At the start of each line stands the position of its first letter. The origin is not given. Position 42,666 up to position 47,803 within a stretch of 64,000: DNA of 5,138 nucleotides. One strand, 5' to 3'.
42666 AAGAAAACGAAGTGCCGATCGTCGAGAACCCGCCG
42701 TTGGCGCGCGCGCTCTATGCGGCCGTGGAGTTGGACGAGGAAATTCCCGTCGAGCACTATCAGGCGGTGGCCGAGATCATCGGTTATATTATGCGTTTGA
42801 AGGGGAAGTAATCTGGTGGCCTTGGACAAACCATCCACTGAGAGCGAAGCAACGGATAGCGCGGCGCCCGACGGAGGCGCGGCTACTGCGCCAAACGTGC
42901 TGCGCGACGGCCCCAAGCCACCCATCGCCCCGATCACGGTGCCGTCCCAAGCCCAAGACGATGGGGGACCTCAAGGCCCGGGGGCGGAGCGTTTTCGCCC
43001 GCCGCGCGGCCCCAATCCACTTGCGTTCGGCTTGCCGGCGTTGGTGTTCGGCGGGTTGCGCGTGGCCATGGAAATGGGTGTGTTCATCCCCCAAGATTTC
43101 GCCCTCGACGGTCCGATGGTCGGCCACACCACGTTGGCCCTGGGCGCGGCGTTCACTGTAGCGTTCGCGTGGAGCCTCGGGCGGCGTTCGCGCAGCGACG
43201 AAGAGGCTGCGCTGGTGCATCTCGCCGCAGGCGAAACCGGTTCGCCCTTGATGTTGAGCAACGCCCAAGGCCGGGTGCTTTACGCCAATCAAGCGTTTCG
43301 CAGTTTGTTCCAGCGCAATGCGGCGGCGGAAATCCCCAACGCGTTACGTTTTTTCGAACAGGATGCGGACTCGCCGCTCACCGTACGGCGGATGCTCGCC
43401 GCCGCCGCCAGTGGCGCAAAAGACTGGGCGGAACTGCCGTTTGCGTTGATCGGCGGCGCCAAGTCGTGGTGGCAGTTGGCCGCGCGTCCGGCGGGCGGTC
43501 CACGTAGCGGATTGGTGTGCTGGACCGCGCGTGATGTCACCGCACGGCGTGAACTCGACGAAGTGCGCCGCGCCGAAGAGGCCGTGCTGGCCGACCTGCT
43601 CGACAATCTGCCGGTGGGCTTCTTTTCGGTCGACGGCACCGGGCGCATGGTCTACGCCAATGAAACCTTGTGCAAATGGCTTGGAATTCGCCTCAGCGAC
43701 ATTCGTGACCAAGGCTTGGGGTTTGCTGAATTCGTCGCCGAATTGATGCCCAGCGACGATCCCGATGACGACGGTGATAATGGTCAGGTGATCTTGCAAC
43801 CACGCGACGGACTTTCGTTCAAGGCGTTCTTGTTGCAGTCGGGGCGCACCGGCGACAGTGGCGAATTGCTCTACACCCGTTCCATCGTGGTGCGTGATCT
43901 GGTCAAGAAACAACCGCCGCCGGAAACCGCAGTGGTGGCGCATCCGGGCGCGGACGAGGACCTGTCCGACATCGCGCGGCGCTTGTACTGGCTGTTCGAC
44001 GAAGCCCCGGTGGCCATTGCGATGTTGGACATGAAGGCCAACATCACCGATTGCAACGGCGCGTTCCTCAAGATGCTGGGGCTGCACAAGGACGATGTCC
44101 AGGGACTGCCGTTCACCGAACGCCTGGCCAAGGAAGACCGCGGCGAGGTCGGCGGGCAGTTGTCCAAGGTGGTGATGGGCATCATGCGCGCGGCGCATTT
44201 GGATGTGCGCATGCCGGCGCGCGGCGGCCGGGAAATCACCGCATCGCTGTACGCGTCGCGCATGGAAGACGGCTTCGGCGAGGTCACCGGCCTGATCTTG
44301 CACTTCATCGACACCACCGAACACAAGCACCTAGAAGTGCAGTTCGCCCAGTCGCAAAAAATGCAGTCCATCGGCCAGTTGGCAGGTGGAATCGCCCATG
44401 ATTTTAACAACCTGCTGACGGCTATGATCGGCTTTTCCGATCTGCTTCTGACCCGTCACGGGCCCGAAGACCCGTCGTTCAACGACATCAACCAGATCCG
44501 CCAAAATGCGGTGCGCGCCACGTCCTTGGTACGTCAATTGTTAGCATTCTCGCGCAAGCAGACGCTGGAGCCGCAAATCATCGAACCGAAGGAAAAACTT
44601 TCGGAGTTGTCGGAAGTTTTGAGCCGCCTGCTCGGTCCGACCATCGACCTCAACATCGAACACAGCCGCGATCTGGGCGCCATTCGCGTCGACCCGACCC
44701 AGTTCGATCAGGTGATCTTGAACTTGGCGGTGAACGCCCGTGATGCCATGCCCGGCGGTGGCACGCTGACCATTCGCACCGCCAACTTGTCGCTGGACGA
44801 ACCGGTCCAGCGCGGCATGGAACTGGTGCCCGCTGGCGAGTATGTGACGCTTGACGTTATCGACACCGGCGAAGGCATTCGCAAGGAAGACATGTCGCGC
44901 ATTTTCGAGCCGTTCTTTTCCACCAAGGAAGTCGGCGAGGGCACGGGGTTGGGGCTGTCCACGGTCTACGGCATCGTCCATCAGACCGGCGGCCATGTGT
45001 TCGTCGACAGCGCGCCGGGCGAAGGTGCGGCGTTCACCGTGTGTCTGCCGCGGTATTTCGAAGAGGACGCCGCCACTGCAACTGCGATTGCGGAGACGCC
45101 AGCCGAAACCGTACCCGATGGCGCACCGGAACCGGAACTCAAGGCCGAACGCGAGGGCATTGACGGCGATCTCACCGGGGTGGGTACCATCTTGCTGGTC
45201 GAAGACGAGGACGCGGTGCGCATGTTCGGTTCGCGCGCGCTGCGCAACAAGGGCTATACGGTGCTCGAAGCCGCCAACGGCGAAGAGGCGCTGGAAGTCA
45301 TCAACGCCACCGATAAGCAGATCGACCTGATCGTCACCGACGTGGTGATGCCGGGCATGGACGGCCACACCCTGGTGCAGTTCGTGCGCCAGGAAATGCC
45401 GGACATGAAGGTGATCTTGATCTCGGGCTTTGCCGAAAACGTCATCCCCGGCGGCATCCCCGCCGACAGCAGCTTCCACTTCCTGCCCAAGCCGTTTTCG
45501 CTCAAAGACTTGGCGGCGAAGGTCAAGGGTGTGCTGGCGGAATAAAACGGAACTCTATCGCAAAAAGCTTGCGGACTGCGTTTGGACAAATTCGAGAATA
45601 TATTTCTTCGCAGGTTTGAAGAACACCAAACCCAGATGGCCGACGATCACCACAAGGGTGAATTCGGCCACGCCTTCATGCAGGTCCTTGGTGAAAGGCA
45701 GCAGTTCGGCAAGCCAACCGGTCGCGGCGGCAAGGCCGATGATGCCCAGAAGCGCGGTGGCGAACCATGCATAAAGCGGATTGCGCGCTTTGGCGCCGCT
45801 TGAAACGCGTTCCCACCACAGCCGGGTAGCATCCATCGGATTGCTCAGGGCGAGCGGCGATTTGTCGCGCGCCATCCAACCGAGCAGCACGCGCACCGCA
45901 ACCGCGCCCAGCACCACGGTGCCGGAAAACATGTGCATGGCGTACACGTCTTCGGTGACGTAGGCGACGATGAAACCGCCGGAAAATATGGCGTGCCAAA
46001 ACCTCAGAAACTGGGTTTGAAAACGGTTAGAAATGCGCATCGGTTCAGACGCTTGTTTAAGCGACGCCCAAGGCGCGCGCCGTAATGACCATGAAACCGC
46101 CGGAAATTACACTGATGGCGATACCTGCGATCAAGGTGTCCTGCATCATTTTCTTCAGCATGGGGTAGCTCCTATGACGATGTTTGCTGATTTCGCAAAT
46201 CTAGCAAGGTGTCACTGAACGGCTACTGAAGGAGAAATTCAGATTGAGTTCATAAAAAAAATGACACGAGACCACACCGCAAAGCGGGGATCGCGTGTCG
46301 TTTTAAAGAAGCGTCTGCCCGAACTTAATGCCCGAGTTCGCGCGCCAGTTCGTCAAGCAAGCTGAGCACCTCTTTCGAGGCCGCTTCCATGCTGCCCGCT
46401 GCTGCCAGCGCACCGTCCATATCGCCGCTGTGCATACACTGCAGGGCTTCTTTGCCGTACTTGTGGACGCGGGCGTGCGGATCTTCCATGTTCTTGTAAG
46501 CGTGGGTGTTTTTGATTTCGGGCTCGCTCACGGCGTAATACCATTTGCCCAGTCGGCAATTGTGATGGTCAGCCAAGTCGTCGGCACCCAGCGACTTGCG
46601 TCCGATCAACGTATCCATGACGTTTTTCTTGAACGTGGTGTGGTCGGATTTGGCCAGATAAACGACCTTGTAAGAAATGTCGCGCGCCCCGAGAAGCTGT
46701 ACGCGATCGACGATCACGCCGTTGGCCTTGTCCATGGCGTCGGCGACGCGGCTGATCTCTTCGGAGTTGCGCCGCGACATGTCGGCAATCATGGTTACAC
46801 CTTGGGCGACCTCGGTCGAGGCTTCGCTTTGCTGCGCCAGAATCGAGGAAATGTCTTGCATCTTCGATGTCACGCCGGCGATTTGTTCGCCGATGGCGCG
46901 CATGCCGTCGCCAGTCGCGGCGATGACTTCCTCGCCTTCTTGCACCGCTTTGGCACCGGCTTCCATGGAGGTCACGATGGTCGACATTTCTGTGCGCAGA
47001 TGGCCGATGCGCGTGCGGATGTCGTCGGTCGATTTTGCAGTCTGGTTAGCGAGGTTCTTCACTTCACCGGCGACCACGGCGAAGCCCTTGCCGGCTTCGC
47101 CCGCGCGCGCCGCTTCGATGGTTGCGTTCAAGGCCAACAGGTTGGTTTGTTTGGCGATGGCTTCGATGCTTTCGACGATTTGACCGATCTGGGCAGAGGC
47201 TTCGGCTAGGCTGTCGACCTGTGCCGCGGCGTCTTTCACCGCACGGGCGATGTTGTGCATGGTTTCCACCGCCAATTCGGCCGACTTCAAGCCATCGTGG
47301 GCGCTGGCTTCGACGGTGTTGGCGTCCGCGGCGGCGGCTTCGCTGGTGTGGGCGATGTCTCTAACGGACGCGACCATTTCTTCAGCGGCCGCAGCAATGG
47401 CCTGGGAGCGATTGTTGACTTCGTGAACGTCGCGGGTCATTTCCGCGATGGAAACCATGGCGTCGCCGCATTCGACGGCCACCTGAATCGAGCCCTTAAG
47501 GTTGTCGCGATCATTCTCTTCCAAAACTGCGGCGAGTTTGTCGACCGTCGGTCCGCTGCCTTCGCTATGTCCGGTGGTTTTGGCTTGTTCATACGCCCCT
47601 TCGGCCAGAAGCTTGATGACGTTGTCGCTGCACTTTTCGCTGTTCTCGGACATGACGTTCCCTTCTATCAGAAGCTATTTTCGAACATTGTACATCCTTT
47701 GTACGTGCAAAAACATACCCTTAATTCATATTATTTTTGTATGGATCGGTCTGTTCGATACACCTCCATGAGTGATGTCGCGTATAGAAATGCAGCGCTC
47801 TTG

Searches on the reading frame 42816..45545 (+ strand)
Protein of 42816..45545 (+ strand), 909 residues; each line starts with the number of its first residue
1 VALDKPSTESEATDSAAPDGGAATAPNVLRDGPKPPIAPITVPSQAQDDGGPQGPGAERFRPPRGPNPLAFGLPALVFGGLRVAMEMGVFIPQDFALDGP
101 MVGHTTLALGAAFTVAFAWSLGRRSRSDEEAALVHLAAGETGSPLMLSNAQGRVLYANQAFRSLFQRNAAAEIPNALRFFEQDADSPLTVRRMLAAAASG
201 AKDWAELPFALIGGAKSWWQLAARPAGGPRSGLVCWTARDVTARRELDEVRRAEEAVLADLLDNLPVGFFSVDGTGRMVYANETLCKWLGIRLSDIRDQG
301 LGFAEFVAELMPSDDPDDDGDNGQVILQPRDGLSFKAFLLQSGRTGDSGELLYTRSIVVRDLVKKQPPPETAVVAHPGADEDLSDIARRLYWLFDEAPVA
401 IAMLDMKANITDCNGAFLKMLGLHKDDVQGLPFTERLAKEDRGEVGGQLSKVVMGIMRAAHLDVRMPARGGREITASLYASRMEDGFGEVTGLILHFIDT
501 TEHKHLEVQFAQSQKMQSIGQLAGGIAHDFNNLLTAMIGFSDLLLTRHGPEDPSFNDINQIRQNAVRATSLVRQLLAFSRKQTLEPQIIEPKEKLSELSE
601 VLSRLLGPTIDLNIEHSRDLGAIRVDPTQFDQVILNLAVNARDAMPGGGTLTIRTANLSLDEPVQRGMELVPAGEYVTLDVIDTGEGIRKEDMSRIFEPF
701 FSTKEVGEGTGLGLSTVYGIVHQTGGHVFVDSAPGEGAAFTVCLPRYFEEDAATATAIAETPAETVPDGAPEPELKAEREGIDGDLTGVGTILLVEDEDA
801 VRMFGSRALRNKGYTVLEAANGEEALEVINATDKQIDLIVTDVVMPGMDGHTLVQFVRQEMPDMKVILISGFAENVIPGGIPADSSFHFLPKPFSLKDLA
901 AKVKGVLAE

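Call 55: search_protein_families(library=pfam, proteins=[window:42816-45545:+], max_evalue=0.0001)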
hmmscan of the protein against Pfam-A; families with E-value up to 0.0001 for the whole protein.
window:42816-45545:+ (909 aa): 8 families
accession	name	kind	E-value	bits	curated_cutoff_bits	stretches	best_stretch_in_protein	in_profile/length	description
PF08448.16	PAS_4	-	4.1e-28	98.2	23.1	2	394-504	1-109/110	PAS fold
PF02518.31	HATPase_c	-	1.6e-21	77.3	26.4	1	626-746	2-109/111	Histidine kinase-, DNA gyrase B-, and HSP90-like ATPase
PF00072.30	Response_reg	-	2.7e-21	76.2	30.2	1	792-903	1-110/111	Response regulator receiver domain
PF13188.13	PAS_8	-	1.3e-20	73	21.8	1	389-435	2-45/65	PAS domain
PF00989.32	PAS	-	1.7e-19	70.3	22.6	1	393-499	6-112/113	PAS fold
PF13426.13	PAS_9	-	2.2e-17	63.6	27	1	398-502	1-103/103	PAS domain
PF00512.31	HisKA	-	1e-09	38.7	26.9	1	520-582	3-64/66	His Kinase A (phospho-acceptor) domain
PF12860.13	PAS_7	-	6.7e-07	29.9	27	0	398-462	5-72/115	PAS fold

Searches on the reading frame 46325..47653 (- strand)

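Call 55: search_protein_families(library=pfam, proteins=[window:46325-47653:-], max_evalue=0.0001)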
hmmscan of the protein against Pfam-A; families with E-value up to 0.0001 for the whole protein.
window:46325-47653:- (442 aa): 2 families
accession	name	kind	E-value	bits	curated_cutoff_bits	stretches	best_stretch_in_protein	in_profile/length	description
PF00015.26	MCPsignal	-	7.3e-42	143.6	34.6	1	124-292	3-171/172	Methyl-accepting chemotaxis protein (MCP) signalling domain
PF13682.11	CZB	-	1.8e-16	60.6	29.4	1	338-404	1-64/64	Chemoreceptor zinc-binding domain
